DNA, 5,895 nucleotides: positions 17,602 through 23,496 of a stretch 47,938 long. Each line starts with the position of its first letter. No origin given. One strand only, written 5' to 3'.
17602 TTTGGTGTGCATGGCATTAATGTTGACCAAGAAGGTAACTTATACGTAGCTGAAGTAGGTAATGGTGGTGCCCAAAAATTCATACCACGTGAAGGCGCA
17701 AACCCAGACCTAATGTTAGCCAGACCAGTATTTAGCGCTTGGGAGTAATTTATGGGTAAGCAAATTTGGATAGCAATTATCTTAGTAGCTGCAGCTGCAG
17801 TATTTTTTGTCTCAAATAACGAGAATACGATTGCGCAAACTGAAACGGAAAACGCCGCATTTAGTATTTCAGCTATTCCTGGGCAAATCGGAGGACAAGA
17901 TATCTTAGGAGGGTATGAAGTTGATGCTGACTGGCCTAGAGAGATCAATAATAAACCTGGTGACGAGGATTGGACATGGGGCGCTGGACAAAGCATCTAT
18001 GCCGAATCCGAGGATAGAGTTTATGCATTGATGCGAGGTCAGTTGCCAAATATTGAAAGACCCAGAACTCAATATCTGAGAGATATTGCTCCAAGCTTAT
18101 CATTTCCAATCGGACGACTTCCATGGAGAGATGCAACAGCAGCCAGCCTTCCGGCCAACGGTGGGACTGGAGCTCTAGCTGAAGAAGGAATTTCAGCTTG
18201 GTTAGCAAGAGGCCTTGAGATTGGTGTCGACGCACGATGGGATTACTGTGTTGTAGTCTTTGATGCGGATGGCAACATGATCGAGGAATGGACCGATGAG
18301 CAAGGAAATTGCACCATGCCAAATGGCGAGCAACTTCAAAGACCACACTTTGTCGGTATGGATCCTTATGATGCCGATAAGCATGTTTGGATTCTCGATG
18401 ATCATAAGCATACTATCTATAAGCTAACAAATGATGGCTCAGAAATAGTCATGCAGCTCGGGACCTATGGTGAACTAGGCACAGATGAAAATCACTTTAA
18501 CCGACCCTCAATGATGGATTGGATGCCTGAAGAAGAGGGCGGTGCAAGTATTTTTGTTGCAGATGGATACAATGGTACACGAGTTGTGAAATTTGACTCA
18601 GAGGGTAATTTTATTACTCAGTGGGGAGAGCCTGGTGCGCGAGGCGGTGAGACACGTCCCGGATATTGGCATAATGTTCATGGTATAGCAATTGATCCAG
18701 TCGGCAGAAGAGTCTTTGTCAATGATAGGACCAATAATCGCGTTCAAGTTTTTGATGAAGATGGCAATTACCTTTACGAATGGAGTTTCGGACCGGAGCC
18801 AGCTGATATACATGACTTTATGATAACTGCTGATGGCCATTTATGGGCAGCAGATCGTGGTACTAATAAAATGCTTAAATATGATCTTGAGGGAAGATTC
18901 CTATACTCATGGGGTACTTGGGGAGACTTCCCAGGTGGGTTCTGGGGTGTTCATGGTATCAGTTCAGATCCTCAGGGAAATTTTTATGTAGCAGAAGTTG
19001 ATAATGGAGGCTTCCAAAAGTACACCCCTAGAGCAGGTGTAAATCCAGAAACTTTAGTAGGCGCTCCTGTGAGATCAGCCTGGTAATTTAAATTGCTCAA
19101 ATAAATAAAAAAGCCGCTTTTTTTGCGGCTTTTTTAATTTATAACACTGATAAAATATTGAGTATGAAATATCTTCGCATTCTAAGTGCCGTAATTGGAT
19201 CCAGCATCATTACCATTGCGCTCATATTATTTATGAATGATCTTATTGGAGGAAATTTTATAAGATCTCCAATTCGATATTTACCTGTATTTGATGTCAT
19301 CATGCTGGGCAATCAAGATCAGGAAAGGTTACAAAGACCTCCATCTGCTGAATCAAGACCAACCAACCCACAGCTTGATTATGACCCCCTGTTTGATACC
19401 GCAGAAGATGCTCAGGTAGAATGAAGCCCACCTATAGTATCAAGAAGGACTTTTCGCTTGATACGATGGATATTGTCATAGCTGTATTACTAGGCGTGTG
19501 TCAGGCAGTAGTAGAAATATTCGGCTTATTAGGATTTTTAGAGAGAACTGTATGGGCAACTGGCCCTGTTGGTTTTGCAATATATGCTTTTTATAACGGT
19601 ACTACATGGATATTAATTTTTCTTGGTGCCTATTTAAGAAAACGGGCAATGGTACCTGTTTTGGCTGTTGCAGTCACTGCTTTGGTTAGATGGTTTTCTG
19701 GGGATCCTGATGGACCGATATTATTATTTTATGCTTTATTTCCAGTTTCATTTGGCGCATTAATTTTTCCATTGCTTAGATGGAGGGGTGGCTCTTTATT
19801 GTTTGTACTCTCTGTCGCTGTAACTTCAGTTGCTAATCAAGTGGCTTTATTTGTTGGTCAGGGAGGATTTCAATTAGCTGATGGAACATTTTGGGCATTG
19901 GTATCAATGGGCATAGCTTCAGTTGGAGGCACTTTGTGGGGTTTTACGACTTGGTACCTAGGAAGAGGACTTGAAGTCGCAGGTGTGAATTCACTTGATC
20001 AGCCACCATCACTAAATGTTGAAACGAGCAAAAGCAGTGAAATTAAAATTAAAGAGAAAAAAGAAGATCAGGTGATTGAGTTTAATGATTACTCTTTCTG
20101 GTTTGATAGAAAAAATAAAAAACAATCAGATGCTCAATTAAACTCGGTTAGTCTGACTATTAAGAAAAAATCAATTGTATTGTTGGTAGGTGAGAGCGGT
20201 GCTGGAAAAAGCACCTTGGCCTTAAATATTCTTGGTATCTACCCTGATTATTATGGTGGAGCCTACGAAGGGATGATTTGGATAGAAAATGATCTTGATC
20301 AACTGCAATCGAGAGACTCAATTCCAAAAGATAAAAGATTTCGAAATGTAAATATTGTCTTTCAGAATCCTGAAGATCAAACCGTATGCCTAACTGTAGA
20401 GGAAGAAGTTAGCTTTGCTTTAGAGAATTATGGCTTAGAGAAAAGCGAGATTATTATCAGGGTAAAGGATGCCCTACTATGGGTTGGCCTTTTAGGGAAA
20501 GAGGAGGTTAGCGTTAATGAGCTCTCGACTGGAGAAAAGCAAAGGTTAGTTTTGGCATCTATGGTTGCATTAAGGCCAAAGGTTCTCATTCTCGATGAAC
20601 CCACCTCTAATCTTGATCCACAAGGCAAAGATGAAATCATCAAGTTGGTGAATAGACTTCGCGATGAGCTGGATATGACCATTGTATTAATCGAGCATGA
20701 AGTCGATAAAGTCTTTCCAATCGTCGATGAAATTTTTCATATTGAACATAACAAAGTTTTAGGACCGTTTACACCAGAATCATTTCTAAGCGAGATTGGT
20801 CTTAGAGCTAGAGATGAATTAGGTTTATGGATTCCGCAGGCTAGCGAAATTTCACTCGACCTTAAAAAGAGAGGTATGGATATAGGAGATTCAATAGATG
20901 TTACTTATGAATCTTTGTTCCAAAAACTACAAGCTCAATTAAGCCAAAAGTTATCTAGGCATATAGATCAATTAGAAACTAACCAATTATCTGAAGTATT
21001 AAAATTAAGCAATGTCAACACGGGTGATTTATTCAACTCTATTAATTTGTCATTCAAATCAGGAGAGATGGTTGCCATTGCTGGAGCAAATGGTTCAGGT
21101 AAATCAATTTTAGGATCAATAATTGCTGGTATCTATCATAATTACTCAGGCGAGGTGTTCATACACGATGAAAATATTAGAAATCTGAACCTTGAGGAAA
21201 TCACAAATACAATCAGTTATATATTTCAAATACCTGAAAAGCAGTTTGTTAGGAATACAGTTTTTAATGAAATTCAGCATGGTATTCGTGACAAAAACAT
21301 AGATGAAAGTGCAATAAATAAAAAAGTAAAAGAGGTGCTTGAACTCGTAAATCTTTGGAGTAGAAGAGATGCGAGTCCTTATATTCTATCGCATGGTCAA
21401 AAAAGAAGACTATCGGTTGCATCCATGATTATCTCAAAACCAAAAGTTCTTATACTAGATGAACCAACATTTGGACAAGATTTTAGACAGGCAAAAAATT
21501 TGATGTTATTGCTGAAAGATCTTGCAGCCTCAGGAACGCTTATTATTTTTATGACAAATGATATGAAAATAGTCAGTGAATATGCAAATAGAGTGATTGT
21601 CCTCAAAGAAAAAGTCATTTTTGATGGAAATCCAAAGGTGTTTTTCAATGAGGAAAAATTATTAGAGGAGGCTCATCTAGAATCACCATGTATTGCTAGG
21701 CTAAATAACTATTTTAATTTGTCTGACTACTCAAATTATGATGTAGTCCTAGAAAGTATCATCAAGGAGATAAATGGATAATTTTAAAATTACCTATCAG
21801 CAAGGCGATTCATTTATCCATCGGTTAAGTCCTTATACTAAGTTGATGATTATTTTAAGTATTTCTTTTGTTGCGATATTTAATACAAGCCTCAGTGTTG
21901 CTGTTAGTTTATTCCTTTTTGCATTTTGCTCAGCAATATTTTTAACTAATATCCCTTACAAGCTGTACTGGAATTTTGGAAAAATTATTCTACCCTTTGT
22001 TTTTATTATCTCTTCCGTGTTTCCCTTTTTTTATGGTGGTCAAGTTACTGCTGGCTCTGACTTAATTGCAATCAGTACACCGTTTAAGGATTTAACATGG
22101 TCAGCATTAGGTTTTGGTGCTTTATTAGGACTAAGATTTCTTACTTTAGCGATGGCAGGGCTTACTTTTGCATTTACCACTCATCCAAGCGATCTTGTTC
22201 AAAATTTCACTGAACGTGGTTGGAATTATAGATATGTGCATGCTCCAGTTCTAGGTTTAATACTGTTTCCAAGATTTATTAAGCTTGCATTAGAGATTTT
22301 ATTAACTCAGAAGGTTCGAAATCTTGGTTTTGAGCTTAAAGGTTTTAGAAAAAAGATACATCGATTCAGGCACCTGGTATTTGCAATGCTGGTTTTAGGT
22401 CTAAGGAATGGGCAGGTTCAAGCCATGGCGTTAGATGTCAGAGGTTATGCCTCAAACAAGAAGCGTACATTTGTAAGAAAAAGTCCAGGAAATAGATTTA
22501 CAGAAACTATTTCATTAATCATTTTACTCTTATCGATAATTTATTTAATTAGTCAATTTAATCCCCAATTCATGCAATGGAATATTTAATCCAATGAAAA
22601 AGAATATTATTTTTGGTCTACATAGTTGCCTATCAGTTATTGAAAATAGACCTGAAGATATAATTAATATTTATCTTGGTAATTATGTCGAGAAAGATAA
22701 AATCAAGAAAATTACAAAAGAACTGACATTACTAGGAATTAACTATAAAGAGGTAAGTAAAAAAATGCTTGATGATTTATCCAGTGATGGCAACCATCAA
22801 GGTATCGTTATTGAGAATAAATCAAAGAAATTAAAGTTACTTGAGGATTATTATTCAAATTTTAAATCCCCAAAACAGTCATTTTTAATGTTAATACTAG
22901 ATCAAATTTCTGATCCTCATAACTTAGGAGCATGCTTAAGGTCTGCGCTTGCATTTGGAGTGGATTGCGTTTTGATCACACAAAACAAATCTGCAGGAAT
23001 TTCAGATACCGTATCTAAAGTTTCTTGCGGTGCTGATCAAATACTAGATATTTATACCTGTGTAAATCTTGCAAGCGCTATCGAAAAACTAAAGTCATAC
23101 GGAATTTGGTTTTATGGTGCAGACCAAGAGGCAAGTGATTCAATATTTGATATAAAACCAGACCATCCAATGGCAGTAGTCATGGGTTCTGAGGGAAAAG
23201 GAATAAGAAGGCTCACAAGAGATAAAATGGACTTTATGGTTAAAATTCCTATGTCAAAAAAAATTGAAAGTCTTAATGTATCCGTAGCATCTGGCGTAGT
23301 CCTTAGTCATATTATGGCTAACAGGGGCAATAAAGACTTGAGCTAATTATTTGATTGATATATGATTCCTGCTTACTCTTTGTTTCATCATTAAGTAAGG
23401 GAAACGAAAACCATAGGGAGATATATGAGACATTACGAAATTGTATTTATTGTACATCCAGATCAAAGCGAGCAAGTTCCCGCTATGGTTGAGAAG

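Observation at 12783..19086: Alternating exported alpha/beta-hydrolase and PAL-like NHL-propeller paralogs (ABH-NHL-ABH-NHL-NHL) in one tight operon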

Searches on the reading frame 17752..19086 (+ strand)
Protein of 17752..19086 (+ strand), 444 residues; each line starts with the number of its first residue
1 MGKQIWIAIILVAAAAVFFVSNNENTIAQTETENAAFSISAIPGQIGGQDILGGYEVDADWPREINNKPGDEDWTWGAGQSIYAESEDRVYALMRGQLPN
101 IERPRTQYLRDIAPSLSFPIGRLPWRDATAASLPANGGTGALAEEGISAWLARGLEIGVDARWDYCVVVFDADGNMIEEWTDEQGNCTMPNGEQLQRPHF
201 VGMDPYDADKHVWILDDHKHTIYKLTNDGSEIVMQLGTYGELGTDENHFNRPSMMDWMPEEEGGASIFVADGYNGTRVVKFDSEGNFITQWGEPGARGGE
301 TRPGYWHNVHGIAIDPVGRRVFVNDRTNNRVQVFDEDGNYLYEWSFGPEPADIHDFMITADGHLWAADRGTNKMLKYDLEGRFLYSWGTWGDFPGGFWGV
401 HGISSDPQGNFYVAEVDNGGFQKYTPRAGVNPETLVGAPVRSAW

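Call 3: search_protein_families(library=pfam, proteins=[window:17752-19086:+], max_evalue=0.01)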
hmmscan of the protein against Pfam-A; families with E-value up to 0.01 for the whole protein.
window:17752-19086:+ (444 aa): 3 families
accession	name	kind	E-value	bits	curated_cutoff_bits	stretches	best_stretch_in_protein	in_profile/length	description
PF17170.10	DUF5128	-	2.7e-10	40.4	22.9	1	315-385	50-126/321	6-bladed beta-propeller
PF01436.27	NHL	-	1.1e-09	38.3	20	0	310-334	5-28/28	NHL repeat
PF08450.18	SGL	-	4.9e-05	23.5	26.3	0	311-385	138-218/246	SMP-30/Gluconolactonase/LRE-like region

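Call 4: search_protein_families(library=ncbifam, proteins=[window:17752-19086:+], max_evalue=0.01)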
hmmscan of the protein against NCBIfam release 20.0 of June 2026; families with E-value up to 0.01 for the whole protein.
window:17752-19086:+ (444 aa): 2 families
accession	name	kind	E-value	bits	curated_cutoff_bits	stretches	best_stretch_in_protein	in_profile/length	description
NF035926.1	scyF_NHL_VPEP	equivalog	6.4e-25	88.1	350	2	167-344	126-283/376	scytonemin biosynthesis PEP-CTERM protein ScyF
NF033206.1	ScyE_fam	subfamily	0.0033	17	80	0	394-425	249-279/333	ScyD/ScyE family protein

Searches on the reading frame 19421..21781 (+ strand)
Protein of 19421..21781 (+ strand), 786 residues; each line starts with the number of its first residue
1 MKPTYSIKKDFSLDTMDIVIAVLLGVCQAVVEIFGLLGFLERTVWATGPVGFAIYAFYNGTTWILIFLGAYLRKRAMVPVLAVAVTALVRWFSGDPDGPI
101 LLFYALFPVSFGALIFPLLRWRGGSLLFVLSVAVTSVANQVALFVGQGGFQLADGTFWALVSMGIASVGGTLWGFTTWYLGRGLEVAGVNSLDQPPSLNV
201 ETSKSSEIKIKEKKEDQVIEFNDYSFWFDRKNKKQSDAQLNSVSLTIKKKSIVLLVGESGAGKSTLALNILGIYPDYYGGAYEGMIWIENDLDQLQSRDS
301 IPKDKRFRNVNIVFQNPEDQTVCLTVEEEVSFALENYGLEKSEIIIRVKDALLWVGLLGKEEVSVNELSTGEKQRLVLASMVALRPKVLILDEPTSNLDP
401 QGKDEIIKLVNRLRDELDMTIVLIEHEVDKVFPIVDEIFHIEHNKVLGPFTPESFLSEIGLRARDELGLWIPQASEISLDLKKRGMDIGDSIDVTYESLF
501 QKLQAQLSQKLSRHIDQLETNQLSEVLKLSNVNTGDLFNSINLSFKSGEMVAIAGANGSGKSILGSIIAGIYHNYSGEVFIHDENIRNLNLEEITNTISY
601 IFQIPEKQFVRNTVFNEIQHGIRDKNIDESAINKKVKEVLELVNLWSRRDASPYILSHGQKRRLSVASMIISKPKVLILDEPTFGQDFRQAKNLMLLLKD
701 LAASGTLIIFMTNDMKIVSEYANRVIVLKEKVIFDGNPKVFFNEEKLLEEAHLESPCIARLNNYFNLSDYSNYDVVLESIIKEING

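Call 23: search_protein_families(library=pfam, proteins=[window:19421-21781:+], max_evalue=0.001)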
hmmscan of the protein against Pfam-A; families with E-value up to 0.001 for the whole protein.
window:19421-21781:+ (786 aa): 15 families
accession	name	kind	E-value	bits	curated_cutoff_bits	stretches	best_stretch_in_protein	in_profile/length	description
PF00005.33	ABC_tran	-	4.6e-55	186.4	25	2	539-683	2-136/137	ABC transporter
PF02463.25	SMC_N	-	3e-11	43.6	40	2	548-720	24-206/220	RecF/RecN/SMC N terminal domain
PF13304.12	AAA_21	-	3.8e-09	37.5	27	1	351-413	221-286/304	AAA domain, putative AbiEii toxin, Type IV TA system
PF13555.12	AAA_29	-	8.2e-07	29.1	27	0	243-266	15-38/61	P-loop containing region of AAA domain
PF13401.12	AAA_22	-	1.7e-06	28.8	27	1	249-424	4-121/130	AAA domain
PF20720.3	nSTAND3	-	4.5e-06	26.9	27.2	0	246-276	13-43/155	Novel STAND NTPase 3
PF13481.12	AAA_25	-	2.8e-05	24.3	27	0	242-270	25-53/195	AAA domain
PF03193.22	RsgA_GTPase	-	3.2e-05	24.2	30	0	220-270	80-126/174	RsgA GTPase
PF13191.12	AAA_16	-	5.6e-05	24.1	32.6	0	251-295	25-63/167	AAA ATPase domain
PF00931.28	NB-ARC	-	6e-05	22.9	23.5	0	250-312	18-56/248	NB-ARC domain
PF01695.23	IstB_IS21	-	8e-05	22.7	24.1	0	209-269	52-111/238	IstB-like ATP binding protein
PF06414.18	Zeta_toxin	-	8.3e-05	22.5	22.3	0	248-270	14-36/199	Zeta toxin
PF06745.19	ATPase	-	0.0003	20.7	26.6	0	545-566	16-37/231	KaiC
PF00158.32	Sigma54_activat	-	0.00077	19.6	20.2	0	233-270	5-42/168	Sigma-54 interaction domain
PF05621.17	TniB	-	0.00079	19.4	22.4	0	370-424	104-160/189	Bacterial TniB protein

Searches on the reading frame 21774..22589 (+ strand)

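Call 23: search_protein_families(library=pfam, proteins=[window:21774-22589:+], max_evalue=0.001)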
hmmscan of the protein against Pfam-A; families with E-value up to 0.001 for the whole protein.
window:21774-22589:+ (271 aa): 1 family
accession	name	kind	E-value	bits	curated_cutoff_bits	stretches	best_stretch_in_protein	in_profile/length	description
PF02361.21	CbiQ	-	5.3e-16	59.4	25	1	12-229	2-211/216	Cobalt transport protein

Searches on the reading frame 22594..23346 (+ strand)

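Call 64: search_protein_families(library=pfam, proteins=[window:22594-23346:+], max_evalue=0.00001)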
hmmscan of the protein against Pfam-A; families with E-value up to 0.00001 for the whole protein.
window:22594-23346:+ (250 aa): 2 families
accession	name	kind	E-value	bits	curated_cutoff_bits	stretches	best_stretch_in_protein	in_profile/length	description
PF00588.24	SpoU_methylase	-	2.2e-40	138.5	29.7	1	98-237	2-141/142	SpoU rRNA Methylase family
PF08032.17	SpoU_sub_bind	-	5.5e-15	55.9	22.8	1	5-76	1-71/76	RNA 2'-O ribose methyltransferase substrate binding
